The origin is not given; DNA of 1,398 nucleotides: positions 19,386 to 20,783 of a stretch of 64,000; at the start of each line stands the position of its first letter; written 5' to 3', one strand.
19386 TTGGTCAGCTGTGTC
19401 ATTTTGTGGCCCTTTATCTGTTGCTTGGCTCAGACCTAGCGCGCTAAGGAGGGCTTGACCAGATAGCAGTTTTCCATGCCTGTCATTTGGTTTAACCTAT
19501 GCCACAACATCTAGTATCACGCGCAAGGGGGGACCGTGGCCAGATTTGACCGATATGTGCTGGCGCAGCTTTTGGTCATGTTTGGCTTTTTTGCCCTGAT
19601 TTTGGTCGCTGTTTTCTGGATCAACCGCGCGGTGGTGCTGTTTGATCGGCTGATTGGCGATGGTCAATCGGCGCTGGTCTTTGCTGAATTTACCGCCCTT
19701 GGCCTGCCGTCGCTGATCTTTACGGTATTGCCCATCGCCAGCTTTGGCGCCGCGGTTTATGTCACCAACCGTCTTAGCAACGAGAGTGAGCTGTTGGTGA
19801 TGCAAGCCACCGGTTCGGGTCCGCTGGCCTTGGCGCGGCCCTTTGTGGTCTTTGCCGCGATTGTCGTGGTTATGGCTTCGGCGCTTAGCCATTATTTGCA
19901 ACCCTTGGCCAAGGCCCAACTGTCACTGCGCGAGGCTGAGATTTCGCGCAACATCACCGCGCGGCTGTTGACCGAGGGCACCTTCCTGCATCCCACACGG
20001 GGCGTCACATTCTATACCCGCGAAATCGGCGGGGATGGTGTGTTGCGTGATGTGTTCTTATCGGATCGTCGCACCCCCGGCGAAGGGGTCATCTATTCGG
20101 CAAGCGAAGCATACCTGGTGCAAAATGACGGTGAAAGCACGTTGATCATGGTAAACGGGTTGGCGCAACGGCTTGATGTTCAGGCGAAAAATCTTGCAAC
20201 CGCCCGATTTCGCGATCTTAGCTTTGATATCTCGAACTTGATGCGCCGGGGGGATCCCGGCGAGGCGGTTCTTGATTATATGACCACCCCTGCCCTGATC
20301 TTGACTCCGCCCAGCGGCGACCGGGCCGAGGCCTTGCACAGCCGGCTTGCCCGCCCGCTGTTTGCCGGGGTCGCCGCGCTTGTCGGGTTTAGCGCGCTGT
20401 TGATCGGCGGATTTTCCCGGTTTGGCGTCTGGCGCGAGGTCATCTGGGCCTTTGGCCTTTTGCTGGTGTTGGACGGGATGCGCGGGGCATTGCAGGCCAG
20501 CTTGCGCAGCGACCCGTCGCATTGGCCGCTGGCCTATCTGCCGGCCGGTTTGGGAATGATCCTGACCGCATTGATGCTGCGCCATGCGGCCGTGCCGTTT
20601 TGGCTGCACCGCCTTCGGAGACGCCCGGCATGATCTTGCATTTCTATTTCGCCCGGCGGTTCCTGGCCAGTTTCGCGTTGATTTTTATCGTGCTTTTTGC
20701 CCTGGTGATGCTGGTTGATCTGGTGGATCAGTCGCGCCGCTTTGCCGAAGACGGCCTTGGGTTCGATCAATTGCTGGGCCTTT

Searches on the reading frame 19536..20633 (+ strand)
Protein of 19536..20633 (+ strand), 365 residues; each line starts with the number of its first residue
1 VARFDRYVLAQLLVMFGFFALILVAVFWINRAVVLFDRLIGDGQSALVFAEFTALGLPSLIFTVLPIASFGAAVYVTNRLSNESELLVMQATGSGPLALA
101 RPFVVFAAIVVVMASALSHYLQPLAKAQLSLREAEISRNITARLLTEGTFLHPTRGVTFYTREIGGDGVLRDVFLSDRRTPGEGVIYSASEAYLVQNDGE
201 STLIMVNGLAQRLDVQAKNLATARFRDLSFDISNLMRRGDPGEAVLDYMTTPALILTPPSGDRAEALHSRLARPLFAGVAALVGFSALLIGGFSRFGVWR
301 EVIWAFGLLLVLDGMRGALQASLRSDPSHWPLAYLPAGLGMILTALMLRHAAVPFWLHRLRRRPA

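Call 79: search_protein_families(library=pfam, proteins=[window:19536-20633:+], max_evalue=0.001)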
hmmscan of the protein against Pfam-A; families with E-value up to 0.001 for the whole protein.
window:19536-20633:+ (365 aa): 1 family
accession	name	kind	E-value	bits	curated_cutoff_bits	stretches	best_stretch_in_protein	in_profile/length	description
PF03739.19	LptF_LptG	-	1.5e-51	176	27.9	1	6-349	1-352/353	Lipopolysaccharide export system permease LptF/LptG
